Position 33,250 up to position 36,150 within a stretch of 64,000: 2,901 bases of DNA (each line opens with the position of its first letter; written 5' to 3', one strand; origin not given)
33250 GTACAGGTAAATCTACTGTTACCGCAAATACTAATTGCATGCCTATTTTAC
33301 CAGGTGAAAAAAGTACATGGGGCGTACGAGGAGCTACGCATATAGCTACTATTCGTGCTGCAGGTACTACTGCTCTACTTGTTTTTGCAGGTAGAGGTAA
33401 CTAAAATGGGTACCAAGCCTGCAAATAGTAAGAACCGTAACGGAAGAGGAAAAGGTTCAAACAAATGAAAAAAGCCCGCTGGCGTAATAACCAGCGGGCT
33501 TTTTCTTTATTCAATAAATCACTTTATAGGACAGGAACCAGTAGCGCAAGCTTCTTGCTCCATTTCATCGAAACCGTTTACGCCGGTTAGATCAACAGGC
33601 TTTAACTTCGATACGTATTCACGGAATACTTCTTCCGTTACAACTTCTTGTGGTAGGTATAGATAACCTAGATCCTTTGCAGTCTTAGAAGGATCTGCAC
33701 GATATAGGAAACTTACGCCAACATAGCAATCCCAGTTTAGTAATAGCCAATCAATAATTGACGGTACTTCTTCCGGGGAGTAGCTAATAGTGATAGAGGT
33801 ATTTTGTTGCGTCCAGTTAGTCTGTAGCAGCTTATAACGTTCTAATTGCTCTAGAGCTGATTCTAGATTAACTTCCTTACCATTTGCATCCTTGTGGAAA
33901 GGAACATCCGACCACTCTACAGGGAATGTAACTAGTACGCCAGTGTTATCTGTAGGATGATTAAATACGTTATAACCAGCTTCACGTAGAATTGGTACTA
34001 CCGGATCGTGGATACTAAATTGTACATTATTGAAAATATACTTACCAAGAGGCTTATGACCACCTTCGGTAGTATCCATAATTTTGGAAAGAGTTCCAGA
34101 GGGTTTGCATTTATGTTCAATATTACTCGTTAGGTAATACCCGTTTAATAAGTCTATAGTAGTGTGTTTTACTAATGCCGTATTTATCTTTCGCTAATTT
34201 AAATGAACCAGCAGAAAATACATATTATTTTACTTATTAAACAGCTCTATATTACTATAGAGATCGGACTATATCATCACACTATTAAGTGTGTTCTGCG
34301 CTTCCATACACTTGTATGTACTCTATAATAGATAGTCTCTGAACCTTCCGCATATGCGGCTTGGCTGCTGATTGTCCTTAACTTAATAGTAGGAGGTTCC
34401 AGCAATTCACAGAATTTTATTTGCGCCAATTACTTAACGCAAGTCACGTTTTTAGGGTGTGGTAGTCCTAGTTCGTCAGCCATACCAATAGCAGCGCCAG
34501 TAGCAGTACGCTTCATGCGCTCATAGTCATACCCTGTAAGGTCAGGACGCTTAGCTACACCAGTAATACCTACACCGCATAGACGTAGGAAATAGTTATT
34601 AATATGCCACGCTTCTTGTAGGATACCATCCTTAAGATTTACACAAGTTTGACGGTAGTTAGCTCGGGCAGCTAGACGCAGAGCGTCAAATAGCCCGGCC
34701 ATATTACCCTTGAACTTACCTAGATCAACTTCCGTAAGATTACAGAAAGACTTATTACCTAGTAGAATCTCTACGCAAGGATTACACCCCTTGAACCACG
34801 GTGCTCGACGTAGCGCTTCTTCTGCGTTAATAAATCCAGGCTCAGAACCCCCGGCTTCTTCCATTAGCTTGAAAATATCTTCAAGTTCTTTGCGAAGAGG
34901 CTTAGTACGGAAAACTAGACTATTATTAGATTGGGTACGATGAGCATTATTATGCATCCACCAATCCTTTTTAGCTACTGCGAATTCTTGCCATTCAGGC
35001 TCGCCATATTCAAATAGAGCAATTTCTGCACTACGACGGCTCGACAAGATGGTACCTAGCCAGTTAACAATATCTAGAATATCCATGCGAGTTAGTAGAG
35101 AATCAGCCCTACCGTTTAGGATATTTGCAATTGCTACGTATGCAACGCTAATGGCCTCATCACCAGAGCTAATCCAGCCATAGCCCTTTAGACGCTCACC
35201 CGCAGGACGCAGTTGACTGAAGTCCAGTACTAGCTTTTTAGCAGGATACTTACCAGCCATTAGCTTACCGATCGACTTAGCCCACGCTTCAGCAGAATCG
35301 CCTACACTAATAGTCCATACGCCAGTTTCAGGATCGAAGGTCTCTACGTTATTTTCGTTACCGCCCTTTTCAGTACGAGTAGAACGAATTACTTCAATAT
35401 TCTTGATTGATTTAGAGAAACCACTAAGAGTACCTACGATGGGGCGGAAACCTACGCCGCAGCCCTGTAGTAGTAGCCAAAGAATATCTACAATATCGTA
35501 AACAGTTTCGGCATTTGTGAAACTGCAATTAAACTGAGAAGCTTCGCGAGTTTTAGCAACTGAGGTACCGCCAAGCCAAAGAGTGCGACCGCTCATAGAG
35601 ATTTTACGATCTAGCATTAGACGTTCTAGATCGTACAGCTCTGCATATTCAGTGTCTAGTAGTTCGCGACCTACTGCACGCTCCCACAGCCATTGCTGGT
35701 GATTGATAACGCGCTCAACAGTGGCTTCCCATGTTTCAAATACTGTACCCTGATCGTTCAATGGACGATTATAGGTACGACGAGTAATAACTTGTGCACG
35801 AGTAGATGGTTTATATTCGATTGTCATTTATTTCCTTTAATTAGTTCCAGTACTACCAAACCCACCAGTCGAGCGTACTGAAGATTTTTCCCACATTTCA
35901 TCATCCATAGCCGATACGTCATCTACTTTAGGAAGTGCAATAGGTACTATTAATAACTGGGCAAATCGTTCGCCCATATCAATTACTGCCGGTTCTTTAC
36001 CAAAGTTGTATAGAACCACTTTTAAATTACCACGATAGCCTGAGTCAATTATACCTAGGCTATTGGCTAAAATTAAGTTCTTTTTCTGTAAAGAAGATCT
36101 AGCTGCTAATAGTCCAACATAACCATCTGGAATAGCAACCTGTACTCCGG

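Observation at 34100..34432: Second, related group I intron interrupting a ribonucleotide reductase large-subunit gene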

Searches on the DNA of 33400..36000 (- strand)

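Call 4: search_dna_similar(query=window:33400-36000:-, collection=phages, mode=near, max_rows=30)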
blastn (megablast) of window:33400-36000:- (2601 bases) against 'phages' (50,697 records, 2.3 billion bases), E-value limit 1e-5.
No match.
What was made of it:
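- Tried and rejected: Megablast of the locus against GenBank phages found nothing (call 4).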

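Call 53: search_dna_similar(query=window:34108-34436:-, collection=phages, mode=distant, max_rows=30, max_evalue=0.001)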
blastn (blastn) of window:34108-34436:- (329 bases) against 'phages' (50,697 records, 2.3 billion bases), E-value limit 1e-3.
Records with a match: 177; places in all: 188; records where one place covers at least 80% of the query: 0.
Best place of each record, by identity: 80-90% 21; 60-80% 156.
By first word of the organism name: Staphylococcus 35; Escherichia 34; Salmonella 23; Vibrio 19; Bacillus 12; uncultured 9; Acinetobacter 8; Campylobacter 8; Alteromonas 5; Aeromonas 4; and 11 more.
By host as written in the record: - 30; Escherichia coli 19; Staphylococcus sp. 10; Campylobacter jejuni 8; Alteromonas macleodii str. 'Balearic Sea AD45' 5; Staphylococcus aureus 5; Salmonella enterica subsp. enterica serovar Shubra 5; Aeromonas sp. 4; and 63 more.
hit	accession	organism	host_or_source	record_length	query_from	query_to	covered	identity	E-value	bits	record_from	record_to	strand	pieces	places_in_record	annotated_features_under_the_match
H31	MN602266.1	Bacteriophage DSS3_VP1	-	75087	20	196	54%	72.5%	2e-15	88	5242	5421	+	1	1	putative terminase large subunit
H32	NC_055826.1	Bacteriophage DSS3_VP1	-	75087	20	196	54%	72.5%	2e-15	88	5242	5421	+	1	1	terminase large subunit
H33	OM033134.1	Aeromonas phage phiA009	Aeromonas sp.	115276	26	195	52%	75.3%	3e-21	108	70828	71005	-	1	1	none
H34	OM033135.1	Aeromonas phage phiA019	Aeromonas sp.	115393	26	195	52%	75.3%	3e-21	108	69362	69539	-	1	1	none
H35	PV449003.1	Bacillus phage vB_BceH_LBC2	Bacillus cereus NCCP 14796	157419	30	202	53%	71.1%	1e-6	59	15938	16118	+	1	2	none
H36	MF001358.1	Enterococcus phage EF1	Enterococcus faecalis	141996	30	197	51%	68.5%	4e-6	58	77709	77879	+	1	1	none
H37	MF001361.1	Enterococcus phage EF5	Enterococcus faecalis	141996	30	197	51%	68.5%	4e-6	58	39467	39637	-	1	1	none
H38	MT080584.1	Staphylococcus phage vB_SauM_EW15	Staphylococcus carnosus TM300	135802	30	192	50%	70.1%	1e-6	60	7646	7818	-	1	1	record has no annotation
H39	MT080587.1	Staphylococcus phage vB_SauM_EW20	Staphylococcus carnosus TM300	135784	30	192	50%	70.1%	1e-6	60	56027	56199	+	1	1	record has no annotation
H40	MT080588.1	Staphylococcus phage vB_SauM_EW22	Staphylococcus carnosus TM300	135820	30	192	50%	70.1%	1e-6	60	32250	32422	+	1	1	record has no annotation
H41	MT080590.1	Staphylococcus phage vB_SauM_EW27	Staphylococcus carnosus TM300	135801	30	192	50%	70.1%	1e-6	60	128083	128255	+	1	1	record has no annotation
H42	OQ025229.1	Staphylococcus phage StAP1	Staphylococcus aureus Newman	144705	30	192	50%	70.1%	1e-6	60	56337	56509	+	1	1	none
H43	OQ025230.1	Staphylococcus phage SAP6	Staphylococcus aureus Newman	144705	30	192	50%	70.1%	1e-6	60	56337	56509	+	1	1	none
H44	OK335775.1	Escherichia phage PSD2002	Escherichia coli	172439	10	176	51%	68.3%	6e-4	50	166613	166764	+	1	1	none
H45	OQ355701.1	Staphylococcus phage vB_SepS_BE22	Staphylococcus epidermidis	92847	18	177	49%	68.2%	1e-6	60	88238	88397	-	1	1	hypothetical protein (x2)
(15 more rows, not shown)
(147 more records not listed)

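Call 65: build_rna_model(alignment_id=A4, structure=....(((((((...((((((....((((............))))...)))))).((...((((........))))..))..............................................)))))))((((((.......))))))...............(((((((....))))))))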
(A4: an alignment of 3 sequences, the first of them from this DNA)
Model R1 built from alignment A4 (3 sequences, 184 columns); structure: as given.
model positions 181; base pairs 36; branch points 3; effective number of sequences 0.96; information 0.591 bits per position. Calibrated on 0.2 Mb of random sequence (short: E-values are rough).
structure used (alignment columns):
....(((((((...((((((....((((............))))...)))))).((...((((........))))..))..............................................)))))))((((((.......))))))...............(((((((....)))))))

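Call 66: search_with_rna_model(model_id=R1, sources=[window, L084, L085, L086, L087, L088, L089, L090, L091, L092, L093, L094, L095, L096, L097, L098, L099, L100, L101, L102, L103, L104, L105, L106, L107, L108, L109, L110, L111, L112, L113, L114, L115, L116, L117, L118, L119, L120, L121, L122, L123, L124, L125, L126, L127, L128, L129, L130, L131, L132, L133, L134, L135, L136, L137, L138, L139, L140, L141, L142, L143, L144, L145, L146, L147, L148, L149, L150, L151, L152, L153, L154, L155, L156, L157, L158, L159, L160, L161, L162, L163, L164, L165, L166, L167, L168, L169, L170, L171, L172, L173, L174, L175, L176, L177, L178, L179, L180, L181, L206], max_evalue=0.01, make_alignment=true)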
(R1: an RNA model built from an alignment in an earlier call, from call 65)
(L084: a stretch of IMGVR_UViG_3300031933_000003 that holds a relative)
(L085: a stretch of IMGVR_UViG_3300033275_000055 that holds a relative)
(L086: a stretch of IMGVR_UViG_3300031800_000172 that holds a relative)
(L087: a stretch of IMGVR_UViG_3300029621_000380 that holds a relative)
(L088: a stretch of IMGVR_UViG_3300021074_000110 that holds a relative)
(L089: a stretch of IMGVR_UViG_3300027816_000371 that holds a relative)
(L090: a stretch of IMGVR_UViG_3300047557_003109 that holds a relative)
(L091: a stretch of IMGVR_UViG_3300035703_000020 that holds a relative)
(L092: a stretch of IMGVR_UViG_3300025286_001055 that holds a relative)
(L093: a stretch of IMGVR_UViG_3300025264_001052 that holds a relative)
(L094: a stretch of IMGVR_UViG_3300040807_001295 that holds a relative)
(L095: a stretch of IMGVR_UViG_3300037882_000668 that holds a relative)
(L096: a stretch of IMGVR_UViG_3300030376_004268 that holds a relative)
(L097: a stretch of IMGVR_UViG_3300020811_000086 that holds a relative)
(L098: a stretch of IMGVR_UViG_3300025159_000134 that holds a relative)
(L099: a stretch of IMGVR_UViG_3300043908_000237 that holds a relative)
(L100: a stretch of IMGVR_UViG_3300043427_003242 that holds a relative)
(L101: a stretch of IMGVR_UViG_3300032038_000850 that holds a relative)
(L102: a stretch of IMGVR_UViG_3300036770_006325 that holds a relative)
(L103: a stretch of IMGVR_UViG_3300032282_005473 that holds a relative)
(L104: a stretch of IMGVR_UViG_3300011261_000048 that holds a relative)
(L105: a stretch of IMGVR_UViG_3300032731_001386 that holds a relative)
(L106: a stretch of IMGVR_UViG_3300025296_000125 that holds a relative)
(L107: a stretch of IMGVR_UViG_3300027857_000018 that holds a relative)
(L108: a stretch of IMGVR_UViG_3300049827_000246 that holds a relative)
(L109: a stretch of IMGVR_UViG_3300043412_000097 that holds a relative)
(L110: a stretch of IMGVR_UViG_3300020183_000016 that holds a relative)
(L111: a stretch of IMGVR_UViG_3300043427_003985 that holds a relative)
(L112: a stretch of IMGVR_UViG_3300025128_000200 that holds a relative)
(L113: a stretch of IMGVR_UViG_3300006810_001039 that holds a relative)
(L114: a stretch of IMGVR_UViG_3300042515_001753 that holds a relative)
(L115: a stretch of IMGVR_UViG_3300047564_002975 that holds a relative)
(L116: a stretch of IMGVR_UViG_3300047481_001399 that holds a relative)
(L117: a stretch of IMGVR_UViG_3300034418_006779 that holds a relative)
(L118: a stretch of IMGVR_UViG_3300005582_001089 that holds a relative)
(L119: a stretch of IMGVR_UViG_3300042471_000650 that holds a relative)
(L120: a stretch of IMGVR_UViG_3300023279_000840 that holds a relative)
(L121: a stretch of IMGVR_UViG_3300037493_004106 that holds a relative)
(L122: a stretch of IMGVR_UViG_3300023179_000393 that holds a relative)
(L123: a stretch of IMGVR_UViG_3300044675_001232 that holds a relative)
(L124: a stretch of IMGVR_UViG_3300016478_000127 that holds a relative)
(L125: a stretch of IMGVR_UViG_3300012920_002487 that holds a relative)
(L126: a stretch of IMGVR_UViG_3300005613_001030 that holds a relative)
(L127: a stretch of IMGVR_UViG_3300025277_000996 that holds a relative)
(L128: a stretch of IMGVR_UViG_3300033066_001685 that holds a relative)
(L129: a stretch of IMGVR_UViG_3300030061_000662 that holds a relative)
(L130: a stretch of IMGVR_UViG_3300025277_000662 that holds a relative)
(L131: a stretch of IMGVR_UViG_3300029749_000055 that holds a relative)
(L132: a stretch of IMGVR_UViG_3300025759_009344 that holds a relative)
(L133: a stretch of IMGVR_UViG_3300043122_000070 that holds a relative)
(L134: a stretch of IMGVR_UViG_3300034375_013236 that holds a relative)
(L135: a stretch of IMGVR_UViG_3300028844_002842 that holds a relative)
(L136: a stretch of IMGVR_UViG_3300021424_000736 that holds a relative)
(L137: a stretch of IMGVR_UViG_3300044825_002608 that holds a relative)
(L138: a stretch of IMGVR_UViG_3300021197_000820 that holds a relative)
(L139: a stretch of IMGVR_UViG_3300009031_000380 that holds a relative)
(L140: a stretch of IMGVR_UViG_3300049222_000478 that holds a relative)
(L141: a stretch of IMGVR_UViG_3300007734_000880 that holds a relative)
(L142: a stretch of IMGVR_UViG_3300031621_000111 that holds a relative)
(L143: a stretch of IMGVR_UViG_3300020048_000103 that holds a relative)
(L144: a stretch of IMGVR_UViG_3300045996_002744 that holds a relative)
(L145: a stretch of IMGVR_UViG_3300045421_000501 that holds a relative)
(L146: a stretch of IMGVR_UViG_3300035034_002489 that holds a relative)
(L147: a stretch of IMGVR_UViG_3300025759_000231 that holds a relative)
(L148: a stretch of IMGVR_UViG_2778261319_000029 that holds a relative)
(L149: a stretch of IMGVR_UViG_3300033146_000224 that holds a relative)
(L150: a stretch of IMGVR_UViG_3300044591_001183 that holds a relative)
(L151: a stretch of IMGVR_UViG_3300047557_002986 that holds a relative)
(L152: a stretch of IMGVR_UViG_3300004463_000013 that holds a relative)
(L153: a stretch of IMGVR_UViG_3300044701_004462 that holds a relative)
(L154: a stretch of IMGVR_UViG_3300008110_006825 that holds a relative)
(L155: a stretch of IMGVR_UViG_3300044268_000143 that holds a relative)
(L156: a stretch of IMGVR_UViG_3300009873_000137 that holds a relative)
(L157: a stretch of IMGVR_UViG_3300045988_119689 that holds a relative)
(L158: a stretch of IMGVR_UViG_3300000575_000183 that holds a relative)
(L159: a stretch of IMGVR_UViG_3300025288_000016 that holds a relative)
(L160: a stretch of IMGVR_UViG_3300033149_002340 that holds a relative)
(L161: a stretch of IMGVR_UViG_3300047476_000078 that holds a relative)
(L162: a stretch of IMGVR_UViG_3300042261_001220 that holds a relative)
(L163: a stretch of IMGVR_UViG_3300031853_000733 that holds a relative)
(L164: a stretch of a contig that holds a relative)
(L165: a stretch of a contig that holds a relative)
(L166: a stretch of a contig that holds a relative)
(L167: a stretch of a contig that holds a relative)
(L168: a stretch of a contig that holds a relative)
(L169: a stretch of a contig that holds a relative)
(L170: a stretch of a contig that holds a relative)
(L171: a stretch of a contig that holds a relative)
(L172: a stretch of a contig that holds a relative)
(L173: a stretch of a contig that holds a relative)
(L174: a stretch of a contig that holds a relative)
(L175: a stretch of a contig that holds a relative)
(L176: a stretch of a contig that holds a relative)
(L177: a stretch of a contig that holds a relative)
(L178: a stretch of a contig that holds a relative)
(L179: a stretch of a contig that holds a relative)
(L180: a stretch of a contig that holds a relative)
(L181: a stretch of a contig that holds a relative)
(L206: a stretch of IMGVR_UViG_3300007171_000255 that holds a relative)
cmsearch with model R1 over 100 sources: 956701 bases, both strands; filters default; matches with E-value up to 0.01: 162.
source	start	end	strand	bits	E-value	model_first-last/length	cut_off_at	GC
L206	5227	5408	-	225.8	4.8e-42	1-181/181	no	0.38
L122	1744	1924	+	219.2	9.8e-41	1-181/181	no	0.41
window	34245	34418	-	213.9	1.1e-39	1-181/181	no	0.39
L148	6335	6514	+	133.3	1.1e-23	1-181/181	no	0.46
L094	4205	4372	-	128.4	1e-22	1-181/181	no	0.52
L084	10928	11104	+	127.4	1.6e-22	1-181/181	no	0.47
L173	3304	3469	-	125.1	4.5e-22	1-181/181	no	0.52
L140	2363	2528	-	124.4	6.2e-22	1-181/181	no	0.53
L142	5157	5331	+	118.4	9.7e-21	1-181/181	no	0.53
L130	1006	1180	-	116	2.9e-20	1-181/181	no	0.53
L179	7804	7971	+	113.4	9.6e-20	1-181/181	no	0.47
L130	1383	1545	-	113.3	1e-19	1-181/181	no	0.55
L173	3598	3772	-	113.2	1e-19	1-181/181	no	0.54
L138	13965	14139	-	112.5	1.4e-19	1-181/181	no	0.54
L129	10970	11144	-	109.2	6.4e-19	1-181/181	no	0.55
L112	11923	12101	+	108.8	8e-19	1-181/181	no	0.54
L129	10109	10283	-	108.2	1e-18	1-181/181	no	0.53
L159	7978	8163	+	107.3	1.5e-18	1-181/181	no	0.35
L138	12858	13033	-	106.4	2.3e-18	1-181/181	no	0.51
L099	5907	6089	-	106.4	2.3e-18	1-181/181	no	0.49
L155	172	354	+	106.4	2.3e-18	1-181/181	no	0.49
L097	11243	11407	+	106.1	2.7e-18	1-181/181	no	0.47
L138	13281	13447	-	105.4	3.7e-18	1-181/181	no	0.5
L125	2417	2599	-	101.1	2.6e-17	1-181/181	no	0.49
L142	6054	6220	+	101.1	2.7e-17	1-181/181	no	0.51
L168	1936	2131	+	100.8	3.1e-17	1-181/181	no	0.43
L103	3392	3578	-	99.9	4.6e-17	1-181/181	no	0.36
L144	2919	3109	+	99.8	4.8e-17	1-181/181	no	0.54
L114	1207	1402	-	99.5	5.3e-17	1-181/181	no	0.41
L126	1028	1217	+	98.9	7.2e-17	1-181/181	no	0.43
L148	6885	7056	+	98.5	8.6e-17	1-181/181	no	0.43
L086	926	1113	-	98.2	9.8e-17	1-181/181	no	0.51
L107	3956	4172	-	96.9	1.8e-16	1-181/181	no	0.56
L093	2188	2375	-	95.5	3.3e-16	1-181/181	no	0.51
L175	3785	3967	-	95.2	3.8e-16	1-181/181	no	0.44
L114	406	589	-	93.5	8.3e-16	1-181/181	no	0.42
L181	4391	4583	-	93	1e-15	1-181/181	no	0.38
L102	7862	8048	+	92.6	1.3e-15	1-181/181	no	0.35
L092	2370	2564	-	91.5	2.1e-15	1-181/181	no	0.41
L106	3259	3453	+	91.5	2.1e-15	1-181/181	no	0.41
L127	1386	1580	+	91.5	2.1e-15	1-181/181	no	0.41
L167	896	1099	+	91.3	2.3e-15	1-181/181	no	0.53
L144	3900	4134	+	91.3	2.3e-15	1-181/181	no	0.6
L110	374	554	+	91.1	2.5e-15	1-181/181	no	0.38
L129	9600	9780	-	89.7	4.9e-15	1-181/181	no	0.52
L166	6501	6694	-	89.2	5.9e-15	1-181/181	no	0.56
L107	4302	4494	-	89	6.5e-15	1-181/181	no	0.56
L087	11558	11779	-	87.4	1.4e-14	1-181/181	no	0.47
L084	1877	2039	+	87.2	1.5e-14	1-181/181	no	0.46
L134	3840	4049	+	87.1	1.6e-14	1-181/181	no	0.49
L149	40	229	+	86.9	1.7e-14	1-181/181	no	0.44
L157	926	1147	-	86.4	2.2e-14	1-181/181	no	0.45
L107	3180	3358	-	85.9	2.7e-14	1-181/181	no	0.6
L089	505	677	+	85.7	3e-14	1-181/181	no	0.5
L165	1479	1651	-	85.7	3e-14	1-181/181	no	0.5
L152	2463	2643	+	85.4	3.4e-14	1-181/181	no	0.46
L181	3567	3745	-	85.3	3.5e-14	1-181/181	no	0.46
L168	657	831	+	84.7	4.6e-14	1-181/181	no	0.46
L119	8390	8571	-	84.1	6.1e-14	1-181/181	no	0.46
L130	363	545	-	84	6.6e-14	1-181/181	no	0.54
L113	2838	3014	-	83.7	7.3e-14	1-181/181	no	0.53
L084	2993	3160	+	83.7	7.3e-14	1-181/181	no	0.43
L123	5450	5622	-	83.5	8.2e-14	1-181/181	no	0.5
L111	5900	6072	-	83.1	9.9e-14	1-181/181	no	0.49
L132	8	180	-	83.1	9.9e-14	1-181/181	no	0.49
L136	690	862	+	83.1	9.9e-14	1-181/181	no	0.49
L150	1934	2106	+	83.1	9.9e-14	1-181/181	no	0.49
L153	9959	10131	-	83.1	9.9e-14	1-181/181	no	0.49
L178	3466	3638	-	83.1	9.9e-14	1-181/181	no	0.49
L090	7696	7868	+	80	4e-13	1-181/181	no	0.5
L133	3529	3711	+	79.9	4.2e-13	1-181/181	no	0.48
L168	2753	2934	+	79.8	4.4e-13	1-181/181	no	0.45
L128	11194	11364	-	79.3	5.4e-13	1-181/181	no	0.42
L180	8396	8635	-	78.9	6.6e-13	1-181/181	no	0.46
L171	4048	4222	+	78.7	7.3e-13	1-181/181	no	0.43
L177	4948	5123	+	78.3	8.8e-13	1-181/181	no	0.43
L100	12150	12331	+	77.4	1.3e-12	1-181/181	no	0.44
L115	1214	1395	+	77.4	1.3e-12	1-181/181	no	0.44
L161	2622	2809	-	77.1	1.5e-12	1-181/181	no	0.54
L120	3918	4107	+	76.2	2.2e-12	1-181/181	no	0.55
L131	5417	5591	+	75.9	2.6e-12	1-181/181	no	0.39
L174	7855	8029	+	75.9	2.6e-12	1-181/181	no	0.39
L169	9554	9728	-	75.4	3.2e-12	1-181/181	no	0.59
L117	1677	1857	-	75.4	3.3e-12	1-181/181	no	0.46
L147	8663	8843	-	75.4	3.3e-12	1-181/181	no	0.46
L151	12354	12535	-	75.3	3.4e-12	1-181/181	no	0.44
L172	13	184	+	73.3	8.4e-12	1-181/181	no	0.51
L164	2266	2468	+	73.3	8.5e-12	1-181/181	no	0.51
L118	4241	4412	-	72.8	1e-11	1-181/181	no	0.51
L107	5241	5468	-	72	1.6e-11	1-181/181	no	0.61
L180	5491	5660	-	69.5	4.9e-11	1-181/181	no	0.5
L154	1073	1239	-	69.2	5.6e-11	1-181/181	no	0.47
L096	621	825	-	68.9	6.3e-11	1-181/181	no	0.48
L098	4804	4960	+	68.3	8.2e-11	1-181/181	no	0.36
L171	5080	5256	+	67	1.5e-10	1-181/181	no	0.44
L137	11902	12070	+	65.7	2.8e-10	1-170/181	3'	0.45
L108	1985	2170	-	65.6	2.9e-10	1-181/181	no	0.51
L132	1535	1701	-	65.4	3.2e-10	1-181/181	no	0.47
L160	59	257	-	64.7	4.4e-10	1-181/181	no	0.42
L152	2968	3153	+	64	5.9e-10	1-181/181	no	0.44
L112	12755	12946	+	63.7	6.9e-10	1-181/181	no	0.54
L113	2493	2673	-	63.6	7.3e-10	1-181/181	no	0.53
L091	11282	11465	+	63.2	8.6e-10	1-181/181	no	0.6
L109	12708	12901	-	62.8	1e-09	1-181/181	no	0.4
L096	982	1185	-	62.3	1.3e-09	1-181/181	no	0.48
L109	12015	12194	-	61.6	1.8e-09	1-181/181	no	0.5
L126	2623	2795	+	61.4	1.9e-09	1-181/181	no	0.47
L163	12225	12409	-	61.1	2.2e-09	1-181/181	no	0.47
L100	12494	12668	+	61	2.4e-09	1-181/181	no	0.45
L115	1558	1732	+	61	2.4e-09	1-181/181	no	0.45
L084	9856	10102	+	60.6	2.8e-09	1-181/181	no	0.43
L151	11320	11496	-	59.6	4.5e-09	1-181/181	no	0.44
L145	6957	7151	+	58.1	8.9e-09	1-181/181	no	0.44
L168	1674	1866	+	57.6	1.1e-08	1-181/181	no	0.43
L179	6789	6950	+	56.7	1.7e-08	1-181/181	no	0.39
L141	3934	4115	+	56.5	1.8e-08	1-181/181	no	0.42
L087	10527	10689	-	56.2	2.1e-08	1-181/181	no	0.5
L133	4024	4191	+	55.4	3e-08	1-181/181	no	0.46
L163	5843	6026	-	54.7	4.2e-08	1-181/181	no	0.46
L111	6792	6980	-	54.7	4.2e-08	1-181/181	no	0.4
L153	10851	11039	-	54.7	4.2e-08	1-181/181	no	0.4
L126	2030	2214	+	54.5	4.6e-08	1-181/181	no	0.38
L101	8651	8814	+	54.5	4.6e-08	1-181/181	no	0.4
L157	380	542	-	53.9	6.1e-08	1-181/181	no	0.5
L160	3124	3301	-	53.8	6.2e-08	1-181/181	no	0.51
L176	986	1138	+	53.1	8.6e-08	1-181/181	no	0.45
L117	3657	3831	-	52.7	1e-07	1-181/181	no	0.45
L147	10643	10817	-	52.7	1e-07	1-181/181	no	0.45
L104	4557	4752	+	51.7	1.7e-07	1-181/181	no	0.4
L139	1200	1419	+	51.6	1.7e-07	1-181/181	no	0.4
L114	79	254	-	50.8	2.5e-07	1-181/181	no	0.48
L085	5709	5898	-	48.8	6.1e-07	1-181/181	no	0.45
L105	6281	6470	-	48.8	6.1e-07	1-181/181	no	0.45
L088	1742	1913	-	48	8.7e-07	1-181/181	no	0.4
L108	1001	1205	-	47.3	1.2e-06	1-181/181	no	0.52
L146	12103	12286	-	46.9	1.5e-06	1-181/181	no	0.39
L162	2646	2908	+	46.7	1.6e-06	1-181/181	no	0.34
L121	1037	1229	+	45.8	2.5e-06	1-181/181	no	0.35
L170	13391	13477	+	45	3.5e-06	1-95/181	3'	0.48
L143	6861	7074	+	44.8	3.8e-06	1-181/181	no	0.36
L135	3442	3636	+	44.5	4.3e-06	1-181/181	no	0.4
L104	8944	9137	+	43.7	6.3e-06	1-181/181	no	0.4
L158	1171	1365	+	41.5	1.8e-05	1-181/181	no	0.34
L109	13242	13416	-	40.6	2.6e-05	1-181/181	no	0.51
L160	1223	1395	-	39.4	4.6e-05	1-181/181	no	0.44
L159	4493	4655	+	38.5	6.7e-05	1-181/181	no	0.35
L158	2471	2639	+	38.3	7.5e-05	1-181/181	no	0.36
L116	3611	3796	+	36.2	0.0002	1-181/181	no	0.35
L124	2329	2545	-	36.1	0.0002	1-181/181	no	0.52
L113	3404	3570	-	36.1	0.00021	1-181/181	no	0.49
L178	4134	4221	-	35.6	0.00025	97-181/181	5'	0.36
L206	6464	6552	-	34.8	0.00037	1-181/181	no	0.27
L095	1233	1310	-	32.7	0.00094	15-93/181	no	0.4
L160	2385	2478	-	31.7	0.0015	1-181/181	no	0.33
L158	1422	1676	+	31.2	0.0019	1-181/181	no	0.32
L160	705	819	-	30.8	0.0023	1-181/181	no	0.31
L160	2071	2142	-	30.8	0.0023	15-90/181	no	0.51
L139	876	951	+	30.2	0.003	1-181/181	no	0.37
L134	4807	5000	+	29.9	0.0034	1-181/181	no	0.47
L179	7513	7641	+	28.9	0.0054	1-181/181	no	0.33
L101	1228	1353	+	28.3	0.007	1-181/181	no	0.31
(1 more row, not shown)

Alignment A5: 150 matches aligned to the model, 559 columns, each read 5' to 3' on its own strand. Consensus structure (alignment columns), stored with it:
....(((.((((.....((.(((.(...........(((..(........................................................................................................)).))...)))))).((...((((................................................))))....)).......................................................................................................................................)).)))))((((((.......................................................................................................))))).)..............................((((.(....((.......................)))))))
